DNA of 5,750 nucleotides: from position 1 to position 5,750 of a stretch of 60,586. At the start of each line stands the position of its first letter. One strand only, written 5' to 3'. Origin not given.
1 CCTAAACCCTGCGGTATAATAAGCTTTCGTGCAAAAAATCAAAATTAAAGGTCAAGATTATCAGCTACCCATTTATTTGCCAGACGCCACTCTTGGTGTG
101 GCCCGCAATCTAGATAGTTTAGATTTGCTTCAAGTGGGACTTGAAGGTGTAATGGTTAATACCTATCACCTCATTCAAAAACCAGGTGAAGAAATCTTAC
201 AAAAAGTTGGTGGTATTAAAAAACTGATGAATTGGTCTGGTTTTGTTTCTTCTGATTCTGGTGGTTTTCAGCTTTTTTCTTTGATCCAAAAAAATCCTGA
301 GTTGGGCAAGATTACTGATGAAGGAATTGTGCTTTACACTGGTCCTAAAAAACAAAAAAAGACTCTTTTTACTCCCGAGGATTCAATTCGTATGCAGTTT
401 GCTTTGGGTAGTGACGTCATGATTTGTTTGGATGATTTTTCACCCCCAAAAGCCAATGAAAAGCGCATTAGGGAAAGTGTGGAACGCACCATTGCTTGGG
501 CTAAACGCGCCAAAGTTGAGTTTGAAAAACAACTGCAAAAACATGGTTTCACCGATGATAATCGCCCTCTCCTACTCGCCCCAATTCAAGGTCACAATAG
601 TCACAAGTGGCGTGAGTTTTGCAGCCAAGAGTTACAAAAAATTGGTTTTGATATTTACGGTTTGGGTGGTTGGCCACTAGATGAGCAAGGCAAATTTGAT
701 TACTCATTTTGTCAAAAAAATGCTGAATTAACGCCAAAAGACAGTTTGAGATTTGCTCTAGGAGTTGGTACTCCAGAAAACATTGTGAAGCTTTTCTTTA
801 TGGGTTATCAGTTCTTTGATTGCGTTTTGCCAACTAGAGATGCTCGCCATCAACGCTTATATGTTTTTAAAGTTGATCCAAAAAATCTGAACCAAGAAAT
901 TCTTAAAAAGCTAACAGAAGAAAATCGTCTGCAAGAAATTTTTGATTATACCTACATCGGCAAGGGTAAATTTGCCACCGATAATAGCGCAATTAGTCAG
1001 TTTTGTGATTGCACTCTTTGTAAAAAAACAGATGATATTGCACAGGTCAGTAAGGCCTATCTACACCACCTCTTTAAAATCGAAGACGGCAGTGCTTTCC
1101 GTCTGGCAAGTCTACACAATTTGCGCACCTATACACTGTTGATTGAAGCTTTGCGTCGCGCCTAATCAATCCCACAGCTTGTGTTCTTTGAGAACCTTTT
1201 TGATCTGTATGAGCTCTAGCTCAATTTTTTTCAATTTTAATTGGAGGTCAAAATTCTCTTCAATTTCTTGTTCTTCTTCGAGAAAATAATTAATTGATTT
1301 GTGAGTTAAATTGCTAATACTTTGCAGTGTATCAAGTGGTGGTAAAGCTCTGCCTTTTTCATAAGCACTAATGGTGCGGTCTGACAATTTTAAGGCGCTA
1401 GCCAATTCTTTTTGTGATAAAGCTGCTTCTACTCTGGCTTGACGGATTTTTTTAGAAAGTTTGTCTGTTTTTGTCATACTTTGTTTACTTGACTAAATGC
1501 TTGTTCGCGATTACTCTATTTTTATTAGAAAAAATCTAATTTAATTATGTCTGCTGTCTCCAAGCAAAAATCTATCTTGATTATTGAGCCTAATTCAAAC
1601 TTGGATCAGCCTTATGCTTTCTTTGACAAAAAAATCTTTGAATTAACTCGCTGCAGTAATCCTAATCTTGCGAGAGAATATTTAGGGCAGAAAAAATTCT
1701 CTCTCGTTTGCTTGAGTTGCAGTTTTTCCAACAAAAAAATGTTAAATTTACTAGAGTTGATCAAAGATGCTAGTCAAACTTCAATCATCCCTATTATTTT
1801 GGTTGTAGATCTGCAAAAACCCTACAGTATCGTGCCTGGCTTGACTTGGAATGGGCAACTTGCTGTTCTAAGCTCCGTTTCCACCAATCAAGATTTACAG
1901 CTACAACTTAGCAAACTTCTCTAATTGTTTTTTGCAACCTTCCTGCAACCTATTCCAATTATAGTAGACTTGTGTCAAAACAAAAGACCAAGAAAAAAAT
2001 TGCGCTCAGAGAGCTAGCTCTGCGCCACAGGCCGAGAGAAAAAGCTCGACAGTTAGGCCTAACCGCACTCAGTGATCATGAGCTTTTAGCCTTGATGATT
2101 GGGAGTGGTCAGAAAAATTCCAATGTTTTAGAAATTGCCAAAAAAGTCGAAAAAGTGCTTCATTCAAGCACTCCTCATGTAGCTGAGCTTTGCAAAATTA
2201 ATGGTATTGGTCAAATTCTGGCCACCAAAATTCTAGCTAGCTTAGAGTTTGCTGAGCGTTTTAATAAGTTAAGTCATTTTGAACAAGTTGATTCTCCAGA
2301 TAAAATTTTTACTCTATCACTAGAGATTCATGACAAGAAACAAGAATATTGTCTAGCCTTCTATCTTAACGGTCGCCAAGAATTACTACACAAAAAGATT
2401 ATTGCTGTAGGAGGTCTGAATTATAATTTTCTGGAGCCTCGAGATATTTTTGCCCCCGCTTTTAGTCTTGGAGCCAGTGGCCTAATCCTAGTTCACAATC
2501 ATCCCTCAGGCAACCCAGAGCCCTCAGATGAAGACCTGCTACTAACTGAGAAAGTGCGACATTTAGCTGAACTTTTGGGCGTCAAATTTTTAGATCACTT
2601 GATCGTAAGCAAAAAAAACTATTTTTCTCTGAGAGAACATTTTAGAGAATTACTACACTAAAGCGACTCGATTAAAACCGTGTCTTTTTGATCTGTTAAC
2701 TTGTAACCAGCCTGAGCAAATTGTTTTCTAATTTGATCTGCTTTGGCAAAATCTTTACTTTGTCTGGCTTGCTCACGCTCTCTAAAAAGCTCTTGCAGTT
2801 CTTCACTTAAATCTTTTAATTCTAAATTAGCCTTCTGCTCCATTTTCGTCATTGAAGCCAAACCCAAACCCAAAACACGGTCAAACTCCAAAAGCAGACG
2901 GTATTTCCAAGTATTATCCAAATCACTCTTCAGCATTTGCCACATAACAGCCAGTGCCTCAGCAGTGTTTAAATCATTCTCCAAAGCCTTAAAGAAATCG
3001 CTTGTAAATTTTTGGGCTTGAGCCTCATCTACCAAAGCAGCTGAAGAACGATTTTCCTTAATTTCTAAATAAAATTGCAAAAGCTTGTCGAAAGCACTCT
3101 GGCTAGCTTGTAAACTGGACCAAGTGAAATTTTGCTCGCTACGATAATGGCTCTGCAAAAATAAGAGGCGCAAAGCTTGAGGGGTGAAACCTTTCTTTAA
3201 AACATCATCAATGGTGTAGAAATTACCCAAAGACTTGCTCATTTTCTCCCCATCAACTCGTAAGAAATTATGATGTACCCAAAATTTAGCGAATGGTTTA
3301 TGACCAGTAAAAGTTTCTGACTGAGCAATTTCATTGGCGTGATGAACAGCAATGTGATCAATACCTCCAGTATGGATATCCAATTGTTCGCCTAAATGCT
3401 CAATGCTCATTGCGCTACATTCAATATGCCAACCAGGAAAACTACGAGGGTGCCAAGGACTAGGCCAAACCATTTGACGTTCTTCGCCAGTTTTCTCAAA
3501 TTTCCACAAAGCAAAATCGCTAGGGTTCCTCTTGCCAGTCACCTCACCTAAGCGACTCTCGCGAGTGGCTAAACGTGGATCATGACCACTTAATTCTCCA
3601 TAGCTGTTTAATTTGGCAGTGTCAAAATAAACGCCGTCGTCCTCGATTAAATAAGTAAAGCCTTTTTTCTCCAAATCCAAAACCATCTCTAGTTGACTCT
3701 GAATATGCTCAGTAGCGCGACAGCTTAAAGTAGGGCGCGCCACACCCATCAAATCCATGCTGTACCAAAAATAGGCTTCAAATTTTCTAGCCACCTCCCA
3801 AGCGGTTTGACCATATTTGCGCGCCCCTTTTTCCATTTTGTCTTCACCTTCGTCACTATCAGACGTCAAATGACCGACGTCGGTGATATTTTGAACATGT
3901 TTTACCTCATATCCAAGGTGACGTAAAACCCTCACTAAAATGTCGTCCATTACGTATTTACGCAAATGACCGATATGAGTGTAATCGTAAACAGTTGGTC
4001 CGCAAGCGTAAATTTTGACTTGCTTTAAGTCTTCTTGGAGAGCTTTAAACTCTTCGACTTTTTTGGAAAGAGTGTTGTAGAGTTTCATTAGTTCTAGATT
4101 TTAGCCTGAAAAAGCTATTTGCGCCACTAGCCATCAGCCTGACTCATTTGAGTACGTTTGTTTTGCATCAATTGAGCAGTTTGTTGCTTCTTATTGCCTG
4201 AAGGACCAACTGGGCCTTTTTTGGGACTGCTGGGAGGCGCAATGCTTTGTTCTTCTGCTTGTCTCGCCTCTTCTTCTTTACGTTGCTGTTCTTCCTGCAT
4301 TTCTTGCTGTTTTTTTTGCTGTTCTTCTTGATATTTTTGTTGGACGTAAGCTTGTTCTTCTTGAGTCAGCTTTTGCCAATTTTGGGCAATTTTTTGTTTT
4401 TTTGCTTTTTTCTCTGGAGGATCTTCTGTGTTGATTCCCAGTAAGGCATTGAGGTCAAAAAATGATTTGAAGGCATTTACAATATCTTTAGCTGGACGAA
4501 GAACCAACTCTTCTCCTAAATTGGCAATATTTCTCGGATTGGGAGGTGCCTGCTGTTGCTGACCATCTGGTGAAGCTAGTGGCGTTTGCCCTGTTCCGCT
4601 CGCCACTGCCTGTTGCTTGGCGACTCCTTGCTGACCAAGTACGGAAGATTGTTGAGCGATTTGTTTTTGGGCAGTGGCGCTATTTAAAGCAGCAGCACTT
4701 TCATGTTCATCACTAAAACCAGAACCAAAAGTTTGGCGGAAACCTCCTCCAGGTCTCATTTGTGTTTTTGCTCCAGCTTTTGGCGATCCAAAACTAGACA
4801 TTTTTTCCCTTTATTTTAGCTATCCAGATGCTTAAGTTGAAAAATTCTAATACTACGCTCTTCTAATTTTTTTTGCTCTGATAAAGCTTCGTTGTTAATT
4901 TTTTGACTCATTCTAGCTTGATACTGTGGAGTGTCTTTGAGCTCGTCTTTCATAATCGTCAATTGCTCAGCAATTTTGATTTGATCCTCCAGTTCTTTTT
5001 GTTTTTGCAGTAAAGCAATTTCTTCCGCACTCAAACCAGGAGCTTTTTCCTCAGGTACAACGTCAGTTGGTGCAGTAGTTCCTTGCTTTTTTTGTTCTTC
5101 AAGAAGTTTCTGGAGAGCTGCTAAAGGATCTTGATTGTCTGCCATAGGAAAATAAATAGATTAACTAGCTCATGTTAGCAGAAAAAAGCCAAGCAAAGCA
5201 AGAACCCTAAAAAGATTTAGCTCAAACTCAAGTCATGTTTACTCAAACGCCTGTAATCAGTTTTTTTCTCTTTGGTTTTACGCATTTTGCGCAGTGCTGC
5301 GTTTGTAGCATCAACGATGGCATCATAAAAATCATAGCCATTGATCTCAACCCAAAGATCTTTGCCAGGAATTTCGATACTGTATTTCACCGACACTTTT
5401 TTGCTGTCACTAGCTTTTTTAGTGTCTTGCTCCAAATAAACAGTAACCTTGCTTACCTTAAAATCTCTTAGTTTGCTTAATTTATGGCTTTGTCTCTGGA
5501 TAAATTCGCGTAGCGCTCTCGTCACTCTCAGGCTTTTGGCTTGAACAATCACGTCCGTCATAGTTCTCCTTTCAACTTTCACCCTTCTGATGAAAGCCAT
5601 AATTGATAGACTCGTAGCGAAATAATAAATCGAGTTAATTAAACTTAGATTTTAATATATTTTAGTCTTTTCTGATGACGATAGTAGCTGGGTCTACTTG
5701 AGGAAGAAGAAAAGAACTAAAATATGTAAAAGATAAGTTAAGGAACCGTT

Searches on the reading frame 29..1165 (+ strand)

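Call 75: search_protein_families(library=pfam, proteins=[window:29-1165:+], max_evalue=0.0001)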
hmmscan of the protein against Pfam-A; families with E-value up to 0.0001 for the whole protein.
window:29-1165:+ (378 aa): 1 family
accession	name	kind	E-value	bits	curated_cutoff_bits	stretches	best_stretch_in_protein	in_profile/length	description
PF01702.25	TGT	-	6.8e-77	259.4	26.3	1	3-378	7-338/357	Queuine tRNA-ribosyltransferase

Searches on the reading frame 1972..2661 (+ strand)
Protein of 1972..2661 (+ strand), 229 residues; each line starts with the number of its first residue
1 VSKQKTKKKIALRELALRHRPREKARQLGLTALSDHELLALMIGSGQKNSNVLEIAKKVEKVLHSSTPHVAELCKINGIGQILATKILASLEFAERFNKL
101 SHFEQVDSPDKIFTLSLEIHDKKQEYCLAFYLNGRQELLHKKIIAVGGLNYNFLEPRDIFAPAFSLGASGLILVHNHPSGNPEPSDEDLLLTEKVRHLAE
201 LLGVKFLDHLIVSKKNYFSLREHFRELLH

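Call 75: search_protein_families(library=pfam, proteins=[window:1972-2661:+], max_evalue=0.0001)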
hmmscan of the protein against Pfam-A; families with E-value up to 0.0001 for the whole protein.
window:1972-2661:+ (229 aa): 2 families
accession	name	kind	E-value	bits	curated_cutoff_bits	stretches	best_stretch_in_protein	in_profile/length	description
PF04002.20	RadC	-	1.6e-34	118.9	22.1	1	107-223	2-119/121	RadC-like JAB domain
PF20582.4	UPF0758_N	-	5e-15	55.8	27.1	1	13-82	2-74/77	UPF0758 N-terminal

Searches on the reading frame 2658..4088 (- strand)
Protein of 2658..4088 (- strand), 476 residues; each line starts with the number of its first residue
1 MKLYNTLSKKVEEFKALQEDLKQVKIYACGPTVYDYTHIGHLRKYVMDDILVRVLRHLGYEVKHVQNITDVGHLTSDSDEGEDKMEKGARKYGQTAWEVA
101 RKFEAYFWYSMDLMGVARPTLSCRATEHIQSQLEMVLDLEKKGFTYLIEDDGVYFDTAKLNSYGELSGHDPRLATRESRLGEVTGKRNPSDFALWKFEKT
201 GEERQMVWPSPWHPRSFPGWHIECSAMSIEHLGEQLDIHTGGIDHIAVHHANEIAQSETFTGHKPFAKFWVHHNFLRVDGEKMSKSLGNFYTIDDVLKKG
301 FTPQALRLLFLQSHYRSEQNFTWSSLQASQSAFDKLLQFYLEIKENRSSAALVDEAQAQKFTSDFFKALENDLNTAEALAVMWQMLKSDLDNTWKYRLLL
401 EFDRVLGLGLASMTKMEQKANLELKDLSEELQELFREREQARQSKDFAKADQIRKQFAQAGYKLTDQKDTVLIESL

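Call 75: search_protein_families(library=pfam, proteins=[window:2658-4088:-], max_evalue=0.0001)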
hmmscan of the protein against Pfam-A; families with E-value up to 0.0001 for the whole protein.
window:2658-4088:- (476 aa): 6 families
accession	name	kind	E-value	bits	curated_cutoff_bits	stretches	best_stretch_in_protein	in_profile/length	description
PF01406.26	tRNA-synt_1e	-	3.1e-95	319.5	27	1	21-330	7-300/301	tRNA synthetases class I (C) catalytic domain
PF00133.28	tRNA-synt_1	-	9.8e-13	48.1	22.7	1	237-321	330-413/414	tRNA synthetases class I (I, L, M and V)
PF09334.17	tRNA-synt_1g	-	4.1e-12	46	20.1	2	271-328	316-373/391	tRNA synthetases class I (M)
PF01921.24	tRNA-synt_1f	-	7.9e-11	41.9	27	1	236-347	235-347/360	tRNA synthetases class I (K)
PF23493.1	CysS_C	-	2.6e-07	31.1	23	1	426-469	3-46/51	Cysteinyl-tRNA ligase anticodon binding domain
PF00750.26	tRNA-synt_1d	-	7.6e-05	22.3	23.3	0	5-72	4-70/349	tRNA synthetases class I (R), catalytic domain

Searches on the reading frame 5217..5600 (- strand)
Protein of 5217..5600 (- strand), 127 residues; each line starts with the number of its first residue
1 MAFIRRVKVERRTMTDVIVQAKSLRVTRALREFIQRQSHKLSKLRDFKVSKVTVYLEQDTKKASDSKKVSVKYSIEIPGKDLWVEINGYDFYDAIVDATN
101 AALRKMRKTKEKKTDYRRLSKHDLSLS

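Call 75: search_protein_families(library=pfam, proteins=[window:5217-5600:-], max_evalue=0.0001)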
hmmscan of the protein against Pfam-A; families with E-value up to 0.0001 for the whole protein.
window:5217-5600:- (127 aa): 1 family
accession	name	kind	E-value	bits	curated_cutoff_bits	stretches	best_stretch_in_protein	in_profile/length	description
PF02482.25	Ribosomal_S30AE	-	2.8e-11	44.4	23.7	1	17-113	1-87/88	Sigma 54 modulation protein / S30EA ribosomal protein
